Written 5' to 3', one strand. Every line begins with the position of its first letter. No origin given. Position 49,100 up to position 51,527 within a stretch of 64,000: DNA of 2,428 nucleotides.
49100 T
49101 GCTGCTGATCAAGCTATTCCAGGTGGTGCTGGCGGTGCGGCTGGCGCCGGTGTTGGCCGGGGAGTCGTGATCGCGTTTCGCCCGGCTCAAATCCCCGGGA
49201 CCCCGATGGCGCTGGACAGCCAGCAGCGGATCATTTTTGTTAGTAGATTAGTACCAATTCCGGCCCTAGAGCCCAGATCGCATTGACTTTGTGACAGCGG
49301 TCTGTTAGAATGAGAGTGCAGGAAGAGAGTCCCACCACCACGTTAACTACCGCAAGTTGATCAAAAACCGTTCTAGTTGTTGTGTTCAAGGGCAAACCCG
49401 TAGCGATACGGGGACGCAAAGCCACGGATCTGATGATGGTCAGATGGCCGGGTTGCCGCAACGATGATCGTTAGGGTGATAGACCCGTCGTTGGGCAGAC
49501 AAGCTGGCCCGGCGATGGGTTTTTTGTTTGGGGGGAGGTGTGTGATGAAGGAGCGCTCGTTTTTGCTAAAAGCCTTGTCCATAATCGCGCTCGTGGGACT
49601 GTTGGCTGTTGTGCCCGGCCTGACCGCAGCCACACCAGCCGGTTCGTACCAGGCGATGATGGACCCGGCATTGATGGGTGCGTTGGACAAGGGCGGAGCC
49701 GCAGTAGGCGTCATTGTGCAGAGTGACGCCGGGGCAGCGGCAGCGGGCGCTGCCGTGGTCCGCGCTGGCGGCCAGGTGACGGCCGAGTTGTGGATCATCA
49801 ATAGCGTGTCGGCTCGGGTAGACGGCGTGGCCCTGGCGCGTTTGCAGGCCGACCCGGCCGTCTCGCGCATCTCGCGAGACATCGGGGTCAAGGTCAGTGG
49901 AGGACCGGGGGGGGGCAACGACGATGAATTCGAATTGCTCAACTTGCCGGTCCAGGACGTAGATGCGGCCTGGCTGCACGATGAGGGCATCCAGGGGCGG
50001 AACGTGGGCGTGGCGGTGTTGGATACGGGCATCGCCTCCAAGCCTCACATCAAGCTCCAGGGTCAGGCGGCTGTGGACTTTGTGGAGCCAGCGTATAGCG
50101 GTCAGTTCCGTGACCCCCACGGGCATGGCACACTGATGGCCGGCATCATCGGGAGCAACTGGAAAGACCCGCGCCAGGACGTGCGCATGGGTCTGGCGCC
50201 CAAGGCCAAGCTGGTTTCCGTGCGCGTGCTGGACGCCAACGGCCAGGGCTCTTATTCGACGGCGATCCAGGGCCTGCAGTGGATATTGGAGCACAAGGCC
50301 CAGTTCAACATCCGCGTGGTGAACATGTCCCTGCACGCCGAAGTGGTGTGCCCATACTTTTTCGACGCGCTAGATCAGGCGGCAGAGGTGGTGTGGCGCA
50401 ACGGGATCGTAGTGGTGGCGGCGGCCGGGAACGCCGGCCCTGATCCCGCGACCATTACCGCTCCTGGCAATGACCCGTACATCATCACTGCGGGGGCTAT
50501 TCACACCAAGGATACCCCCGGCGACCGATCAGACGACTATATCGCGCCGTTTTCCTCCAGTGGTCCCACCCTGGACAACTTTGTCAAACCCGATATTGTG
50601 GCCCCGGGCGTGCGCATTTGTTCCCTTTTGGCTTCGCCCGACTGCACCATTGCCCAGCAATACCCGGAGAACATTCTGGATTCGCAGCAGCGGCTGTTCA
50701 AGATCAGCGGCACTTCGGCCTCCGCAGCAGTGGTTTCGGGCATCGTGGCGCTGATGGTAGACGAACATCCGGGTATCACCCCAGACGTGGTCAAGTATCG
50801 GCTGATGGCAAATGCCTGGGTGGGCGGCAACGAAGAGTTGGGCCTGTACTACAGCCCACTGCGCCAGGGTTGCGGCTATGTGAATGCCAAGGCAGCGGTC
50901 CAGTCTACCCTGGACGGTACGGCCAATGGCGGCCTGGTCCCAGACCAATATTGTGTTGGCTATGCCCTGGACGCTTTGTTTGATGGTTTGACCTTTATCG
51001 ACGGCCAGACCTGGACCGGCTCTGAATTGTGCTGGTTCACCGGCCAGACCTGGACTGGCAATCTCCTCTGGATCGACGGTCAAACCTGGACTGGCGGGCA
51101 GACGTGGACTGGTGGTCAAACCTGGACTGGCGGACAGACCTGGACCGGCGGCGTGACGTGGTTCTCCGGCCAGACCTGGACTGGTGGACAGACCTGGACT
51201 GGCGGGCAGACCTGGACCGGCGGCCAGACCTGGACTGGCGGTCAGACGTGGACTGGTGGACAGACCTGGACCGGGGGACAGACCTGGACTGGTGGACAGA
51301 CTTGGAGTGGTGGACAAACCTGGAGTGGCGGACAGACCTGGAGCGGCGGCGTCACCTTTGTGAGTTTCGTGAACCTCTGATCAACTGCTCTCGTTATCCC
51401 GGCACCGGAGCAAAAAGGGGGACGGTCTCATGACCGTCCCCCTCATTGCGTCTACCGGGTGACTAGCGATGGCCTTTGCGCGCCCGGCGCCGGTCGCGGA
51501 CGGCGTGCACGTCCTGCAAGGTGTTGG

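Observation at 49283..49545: Candidate c-di-GMP-I riboswitch with terminator platform controlling a secreted S8 protease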

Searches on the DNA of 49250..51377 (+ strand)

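Call 3: search_rna_families(source=window, start=49250, end=49600, threshold=evalue, max_evalue=10, show_alignments=4)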
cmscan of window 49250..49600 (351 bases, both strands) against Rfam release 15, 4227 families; matches with E-value up to 10: 3.
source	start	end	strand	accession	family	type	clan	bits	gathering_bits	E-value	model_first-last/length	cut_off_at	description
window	49381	49461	+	RF03167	c-di-GMP-I-GGC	Cis-reg; riboswitch;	CL00126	61.6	59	2.3e-14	1-80/80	no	c-di-GMP-I-GGC riboswitch aptamer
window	49407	49492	+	RF02978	folP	Cis-reg;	-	20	99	0.069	1-102/102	no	folP RNA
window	49455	49482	-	RF01333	CRISPR-DR20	Gene; CRISPR;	-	15.7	42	1.7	1-36/36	no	CRISPR RNA direct repeat element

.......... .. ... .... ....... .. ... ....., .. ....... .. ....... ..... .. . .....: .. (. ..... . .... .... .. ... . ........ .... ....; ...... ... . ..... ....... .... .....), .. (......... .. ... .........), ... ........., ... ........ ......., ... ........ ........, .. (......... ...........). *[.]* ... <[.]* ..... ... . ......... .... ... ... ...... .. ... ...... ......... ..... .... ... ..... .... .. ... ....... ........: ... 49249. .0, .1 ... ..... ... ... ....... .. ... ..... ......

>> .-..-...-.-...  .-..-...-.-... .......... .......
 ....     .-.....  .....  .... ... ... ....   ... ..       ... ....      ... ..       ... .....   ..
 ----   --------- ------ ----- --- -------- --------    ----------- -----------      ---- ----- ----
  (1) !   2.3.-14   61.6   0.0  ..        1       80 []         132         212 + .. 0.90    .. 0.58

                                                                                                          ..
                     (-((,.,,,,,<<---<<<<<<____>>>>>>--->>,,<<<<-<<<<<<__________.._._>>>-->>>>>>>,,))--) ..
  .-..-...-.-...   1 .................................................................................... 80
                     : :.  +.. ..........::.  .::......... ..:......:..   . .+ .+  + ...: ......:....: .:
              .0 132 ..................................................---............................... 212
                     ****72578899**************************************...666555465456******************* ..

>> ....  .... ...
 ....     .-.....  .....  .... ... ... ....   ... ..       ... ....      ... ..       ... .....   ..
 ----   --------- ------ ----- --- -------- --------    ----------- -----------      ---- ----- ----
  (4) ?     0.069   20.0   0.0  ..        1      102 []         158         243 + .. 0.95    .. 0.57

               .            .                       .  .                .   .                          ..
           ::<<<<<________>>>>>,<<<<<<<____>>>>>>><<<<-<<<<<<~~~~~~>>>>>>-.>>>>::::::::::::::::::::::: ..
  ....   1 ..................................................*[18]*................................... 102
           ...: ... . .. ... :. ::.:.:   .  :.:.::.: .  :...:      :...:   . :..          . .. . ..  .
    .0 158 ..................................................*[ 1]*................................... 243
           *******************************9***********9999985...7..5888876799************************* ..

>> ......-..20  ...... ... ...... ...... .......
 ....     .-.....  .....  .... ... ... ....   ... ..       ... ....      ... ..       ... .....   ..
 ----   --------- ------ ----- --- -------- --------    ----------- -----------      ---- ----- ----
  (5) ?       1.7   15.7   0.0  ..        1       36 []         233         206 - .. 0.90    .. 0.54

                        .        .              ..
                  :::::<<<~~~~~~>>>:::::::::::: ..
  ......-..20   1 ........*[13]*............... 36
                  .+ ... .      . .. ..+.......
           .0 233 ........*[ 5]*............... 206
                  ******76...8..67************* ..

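Call 24: search_rna_families(sources=[L031, L061, L063, L066, L068, L069, L078, L002, L003, L004, L005, L006, L007, L008, L009, L010, L011, L012, L013, L033], threshold=gathering, show_alignments=3)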
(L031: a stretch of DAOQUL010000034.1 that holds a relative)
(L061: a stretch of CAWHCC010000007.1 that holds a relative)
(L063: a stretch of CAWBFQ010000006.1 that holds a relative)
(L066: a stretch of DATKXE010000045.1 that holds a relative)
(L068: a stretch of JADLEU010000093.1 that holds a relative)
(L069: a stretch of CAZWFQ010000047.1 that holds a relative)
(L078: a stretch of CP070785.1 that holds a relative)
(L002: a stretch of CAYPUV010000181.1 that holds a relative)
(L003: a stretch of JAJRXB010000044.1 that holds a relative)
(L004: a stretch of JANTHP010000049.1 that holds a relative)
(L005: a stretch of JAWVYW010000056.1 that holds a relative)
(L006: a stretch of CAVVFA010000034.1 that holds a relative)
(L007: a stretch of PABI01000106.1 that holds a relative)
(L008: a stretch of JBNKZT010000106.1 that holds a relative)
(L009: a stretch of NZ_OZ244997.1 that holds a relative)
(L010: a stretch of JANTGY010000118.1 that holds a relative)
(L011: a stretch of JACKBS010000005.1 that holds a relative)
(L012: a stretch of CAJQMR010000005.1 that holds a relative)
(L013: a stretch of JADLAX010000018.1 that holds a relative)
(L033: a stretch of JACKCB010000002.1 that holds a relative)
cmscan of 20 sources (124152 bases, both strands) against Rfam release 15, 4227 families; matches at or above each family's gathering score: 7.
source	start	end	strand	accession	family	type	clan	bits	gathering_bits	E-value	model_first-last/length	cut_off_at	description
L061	2174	2263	+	RF01051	c-di-GMP-I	Cis-reg; riboswitch;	CL00126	83.8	35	9.5e-15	1-87/87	no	c-di-GMP-I riboswitch aptamer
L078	2159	2250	+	RF01051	c-di-GMP-I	Cis-reg; riboswitch;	CL00126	81.3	35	3.7e-14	1-87/87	no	c-di-GMP-I riboswitch aptamer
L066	2185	2276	+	RF03167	c-di-GMP-I-GGC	Cis-reg; riboswitch;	CL00126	70.1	59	2.9e-14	1-80/80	no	c-di-GMP-I-GGC riboswitch aptamer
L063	2278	2363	+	RF03167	c-di-GMP-I-GGC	Cis-reg; riboswitch;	CL00126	69.8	59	3.6e-14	1-80/80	no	c-di-GMP-I-GGC riboswitch aptamer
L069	2205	2295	+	RF03167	c-di-GMP-I-GGC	Cis-reg; riboswitch;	CL00126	66.9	59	2.4e-13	1-80/80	no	c-di-GMP-I-GGC riboswitch aptamer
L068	2165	2256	+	RF03167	c-di-GMP-I-GGC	Cis-reg; riboswitch;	CL00126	65.9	59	4.8e-13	1-80/80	no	c-di-GMP-I-GGC riboswitch aptamer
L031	2300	2390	+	RF03167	c-di-GMP-I-GGC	Cis-reg; riboswitch;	CL00126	65.2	59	7.1e-13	1-80/80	no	c-di-GMP-I-GGC riboswitch aptamer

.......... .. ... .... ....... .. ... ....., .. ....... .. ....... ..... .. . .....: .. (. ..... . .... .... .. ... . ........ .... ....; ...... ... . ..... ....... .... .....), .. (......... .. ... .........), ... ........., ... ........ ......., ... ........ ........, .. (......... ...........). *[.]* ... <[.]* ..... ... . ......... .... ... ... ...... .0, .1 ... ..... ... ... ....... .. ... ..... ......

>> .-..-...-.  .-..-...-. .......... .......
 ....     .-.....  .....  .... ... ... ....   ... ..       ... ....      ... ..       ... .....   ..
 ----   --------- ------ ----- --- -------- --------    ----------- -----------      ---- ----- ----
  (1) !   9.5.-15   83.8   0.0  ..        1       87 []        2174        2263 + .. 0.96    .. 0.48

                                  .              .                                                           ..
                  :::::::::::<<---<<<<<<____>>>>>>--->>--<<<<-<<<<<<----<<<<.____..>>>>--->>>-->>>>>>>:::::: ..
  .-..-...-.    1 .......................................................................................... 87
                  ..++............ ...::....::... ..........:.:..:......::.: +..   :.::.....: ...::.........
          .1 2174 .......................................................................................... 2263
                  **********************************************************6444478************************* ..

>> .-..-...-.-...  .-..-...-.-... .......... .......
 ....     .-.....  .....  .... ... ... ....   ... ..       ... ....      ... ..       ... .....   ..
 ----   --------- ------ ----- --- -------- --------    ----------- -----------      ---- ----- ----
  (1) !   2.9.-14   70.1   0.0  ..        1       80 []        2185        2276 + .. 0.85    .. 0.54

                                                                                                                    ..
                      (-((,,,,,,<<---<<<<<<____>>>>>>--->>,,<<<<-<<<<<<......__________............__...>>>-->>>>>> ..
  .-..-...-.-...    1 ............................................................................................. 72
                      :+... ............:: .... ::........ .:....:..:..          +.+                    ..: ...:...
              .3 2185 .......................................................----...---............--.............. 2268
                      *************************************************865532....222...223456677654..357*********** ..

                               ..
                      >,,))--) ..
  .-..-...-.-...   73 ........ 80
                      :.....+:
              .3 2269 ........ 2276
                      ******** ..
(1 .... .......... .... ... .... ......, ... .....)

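Call 34: build_rna_model(alignment_id=A2, structure=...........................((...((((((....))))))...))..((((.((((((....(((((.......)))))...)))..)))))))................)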
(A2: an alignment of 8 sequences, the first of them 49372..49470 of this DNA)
Model R1 built from alignment A2 (8 sequences, 118 columns); structure: as given.
model positions 102; base pairs 23; branch points 1; effective number of sequences 1.61; information 0.59 bits per position. Calibrated on 0.2 Mb of random sequence (short: E-values are rough).
structure used (alignment columns):
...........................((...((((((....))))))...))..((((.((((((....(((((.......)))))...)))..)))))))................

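Call 35: search_with_rna_model(model_id=R1, sources=[window, L002, L003, L004, L005, L006, L007, L008, L009, L010, L011, L012, L013, L014, L015, L016, L017, L018, L019, L020, L021, L022, L023, L024, L025, L026, L027, L028, L029, L030, L031, L032, L033, L034, L035, L036, L037, L038, L039, L040, L041, L042, L043, L044, L045, L046, L047, L048, L049, L050, L051, L052, L053, L054, L055, L056, L057, L058, L059, L060, L061, L062, L063, L064, L065, L066, L067, L068, L069, L070, L071, L072, L073, L074, L075, L076, L077, L078, L079, L080, L081], max_evalue=1)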
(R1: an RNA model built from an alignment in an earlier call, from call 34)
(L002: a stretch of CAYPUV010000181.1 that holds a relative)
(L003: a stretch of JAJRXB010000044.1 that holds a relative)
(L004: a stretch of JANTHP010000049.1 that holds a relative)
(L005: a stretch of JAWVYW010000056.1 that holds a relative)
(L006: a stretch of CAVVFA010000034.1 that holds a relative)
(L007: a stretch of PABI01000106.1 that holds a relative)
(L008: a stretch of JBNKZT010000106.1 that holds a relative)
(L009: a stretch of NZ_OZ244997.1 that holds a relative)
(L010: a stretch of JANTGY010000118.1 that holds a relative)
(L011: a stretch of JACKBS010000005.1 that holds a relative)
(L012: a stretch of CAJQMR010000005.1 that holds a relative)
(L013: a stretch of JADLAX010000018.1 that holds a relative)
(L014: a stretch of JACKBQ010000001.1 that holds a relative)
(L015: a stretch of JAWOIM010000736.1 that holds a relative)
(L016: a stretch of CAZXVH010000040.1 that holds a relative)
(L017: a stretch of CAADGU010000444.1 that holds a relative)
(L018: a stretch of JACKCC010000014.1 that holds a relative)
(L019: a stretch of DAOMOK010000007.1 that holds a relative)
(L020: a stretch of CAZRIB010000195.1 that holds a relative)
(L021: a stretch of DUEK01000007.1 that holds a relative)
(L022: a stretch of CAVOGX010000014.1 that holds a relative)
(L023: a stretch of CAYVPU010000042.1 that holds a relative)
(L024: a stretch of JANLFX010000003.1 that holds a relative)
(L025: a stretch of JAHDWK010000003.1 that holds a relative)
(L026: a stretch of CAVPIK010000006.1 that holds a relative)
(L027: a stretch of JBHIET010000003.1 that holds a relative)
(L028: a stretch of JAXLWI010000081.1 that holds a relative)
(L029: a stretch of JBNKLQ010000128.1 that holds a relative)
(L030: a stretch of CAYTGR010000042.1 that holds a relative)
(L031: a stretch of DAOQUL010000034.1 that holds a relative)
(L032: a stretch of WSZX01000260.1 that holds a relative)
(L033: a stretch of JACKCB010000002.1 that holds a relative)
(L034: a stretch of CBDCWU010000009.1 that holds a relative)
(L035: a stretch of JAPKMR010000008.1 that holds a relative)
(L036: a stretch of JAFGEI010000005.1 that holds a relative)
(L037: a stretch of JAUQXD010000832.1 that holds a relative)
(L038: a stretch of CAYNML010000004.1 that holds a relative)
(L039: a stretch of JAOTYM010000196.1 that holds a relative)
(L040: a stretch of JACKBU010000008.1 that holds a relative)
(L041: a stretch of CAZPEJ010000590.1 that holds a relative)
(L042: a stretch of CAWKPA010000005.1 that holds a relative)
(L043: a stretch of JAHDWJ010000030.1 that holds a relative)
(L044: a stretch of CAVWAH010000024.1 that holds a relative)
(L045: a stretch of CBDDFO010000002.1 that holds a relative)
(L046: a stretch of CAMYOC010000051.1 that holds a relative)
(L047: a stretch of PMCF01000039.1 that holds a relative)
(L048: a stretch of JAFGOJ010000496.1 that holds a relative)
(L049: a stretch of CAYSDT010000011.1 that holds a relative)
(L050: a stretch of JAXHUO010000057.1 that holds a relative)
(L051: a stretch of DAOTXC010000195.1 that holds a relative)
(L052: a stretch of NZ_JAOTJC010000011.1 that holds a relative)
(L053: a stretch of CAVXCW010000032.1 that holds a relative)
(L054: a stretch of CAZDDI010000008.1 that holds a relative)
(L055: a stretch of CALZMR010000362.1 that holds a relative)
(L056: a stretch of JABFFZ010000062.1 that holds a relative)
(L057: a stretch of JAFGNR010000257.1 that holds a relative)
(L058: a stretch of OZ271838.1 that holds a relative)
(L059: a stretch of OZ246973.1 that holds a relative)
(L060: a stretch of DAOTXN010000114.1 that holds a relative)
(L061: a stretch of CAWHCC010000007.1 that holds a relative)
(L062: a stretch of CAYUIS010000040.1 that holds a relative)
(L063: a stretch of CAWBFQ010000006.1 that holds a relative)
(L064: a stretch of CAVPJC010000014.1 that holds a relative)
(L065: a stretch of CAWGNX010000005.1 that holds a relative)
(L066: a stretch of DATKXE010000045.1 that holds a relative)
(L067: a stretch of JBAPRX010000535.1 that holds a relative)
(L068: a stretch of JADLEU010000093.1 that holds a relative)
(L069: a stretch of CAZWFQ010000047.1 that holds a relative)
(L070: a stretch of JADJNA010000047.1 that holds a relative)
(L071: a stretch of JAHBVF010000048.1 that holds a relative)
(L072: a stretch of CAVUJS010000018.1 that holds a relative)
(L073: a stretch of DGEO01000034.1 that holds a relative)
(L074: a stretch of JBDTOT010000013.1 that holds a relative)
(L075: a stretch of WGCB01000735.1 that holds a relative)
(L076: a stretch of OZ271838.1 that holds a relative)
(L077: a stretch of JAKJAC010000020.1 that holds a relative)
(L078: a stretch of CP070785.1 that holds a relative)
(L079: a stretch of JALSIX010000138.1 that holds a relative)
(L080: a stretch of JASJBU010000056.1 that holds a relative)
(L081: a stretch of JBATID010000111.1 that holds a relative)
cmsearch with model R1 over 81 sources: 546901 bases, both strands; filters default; matches with E-value up to 1: 11.
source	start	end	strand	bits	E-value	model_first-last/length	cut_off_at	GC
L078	2155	2257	+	104.4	3.5e-26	1-102/102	no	0.51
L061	2170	2270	+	101.5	2.2e-25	1-102/102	no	0.44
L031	2295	2396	+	101.3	2.4e-25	1-102/102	no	0.48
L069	2200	2301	+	101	2.9e-25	1-102/102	no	0.48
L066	2179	2282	+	100.6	3.8e-25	1-102/102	no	0.54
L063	2273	2369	+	100.6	3.9e-25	1-102/102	no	0.55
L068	2160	2262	+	97.6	2.6e-24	1-102/102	no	0.63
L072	2142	2238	+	86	4.5e-21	1-102/102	no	0.52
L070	2326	2425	+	82.7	3.7e-20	1-102/102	no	0.51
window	49377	49467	+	69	2.4e-16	1-102/102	no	0.56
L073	1686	1790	-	13.2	0.72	1-102/102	no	0.7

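Call 49: search_rna_families(source=window, start=49386, end=49456, threshold=evalue, max_evalue=10, show_alignments=2)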
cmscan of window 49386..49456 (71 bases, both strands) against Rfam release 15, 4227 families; matches with E-value up to 10: 4.
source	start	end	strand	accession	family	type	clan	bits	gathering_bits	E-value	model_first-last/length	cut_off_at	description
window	49387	49456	+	RF03167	c-di-GMP-I-GGC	Cis-reg; riboswitch;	CL00126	55.5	59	2.5e-13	6-75/80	no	c-di-GMP-I-GGC riboswitch aptamer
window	49407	49456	+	RF02978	folP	Cis-reg;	-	23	99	0.0022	1-50/102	3'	folP RNA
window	49407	49434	+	RF01498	Afu_190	Gene; snRNA; snoRNA; CD-box;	-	9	35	4.8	73-100/100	no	A. fumigatus snoRNA Afu_190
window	49386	49448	-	RF01512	Afu_309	Gene; sRNA;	-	8.5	48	0.91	1-62/322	3'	A. fumigatus sRNA Afu_309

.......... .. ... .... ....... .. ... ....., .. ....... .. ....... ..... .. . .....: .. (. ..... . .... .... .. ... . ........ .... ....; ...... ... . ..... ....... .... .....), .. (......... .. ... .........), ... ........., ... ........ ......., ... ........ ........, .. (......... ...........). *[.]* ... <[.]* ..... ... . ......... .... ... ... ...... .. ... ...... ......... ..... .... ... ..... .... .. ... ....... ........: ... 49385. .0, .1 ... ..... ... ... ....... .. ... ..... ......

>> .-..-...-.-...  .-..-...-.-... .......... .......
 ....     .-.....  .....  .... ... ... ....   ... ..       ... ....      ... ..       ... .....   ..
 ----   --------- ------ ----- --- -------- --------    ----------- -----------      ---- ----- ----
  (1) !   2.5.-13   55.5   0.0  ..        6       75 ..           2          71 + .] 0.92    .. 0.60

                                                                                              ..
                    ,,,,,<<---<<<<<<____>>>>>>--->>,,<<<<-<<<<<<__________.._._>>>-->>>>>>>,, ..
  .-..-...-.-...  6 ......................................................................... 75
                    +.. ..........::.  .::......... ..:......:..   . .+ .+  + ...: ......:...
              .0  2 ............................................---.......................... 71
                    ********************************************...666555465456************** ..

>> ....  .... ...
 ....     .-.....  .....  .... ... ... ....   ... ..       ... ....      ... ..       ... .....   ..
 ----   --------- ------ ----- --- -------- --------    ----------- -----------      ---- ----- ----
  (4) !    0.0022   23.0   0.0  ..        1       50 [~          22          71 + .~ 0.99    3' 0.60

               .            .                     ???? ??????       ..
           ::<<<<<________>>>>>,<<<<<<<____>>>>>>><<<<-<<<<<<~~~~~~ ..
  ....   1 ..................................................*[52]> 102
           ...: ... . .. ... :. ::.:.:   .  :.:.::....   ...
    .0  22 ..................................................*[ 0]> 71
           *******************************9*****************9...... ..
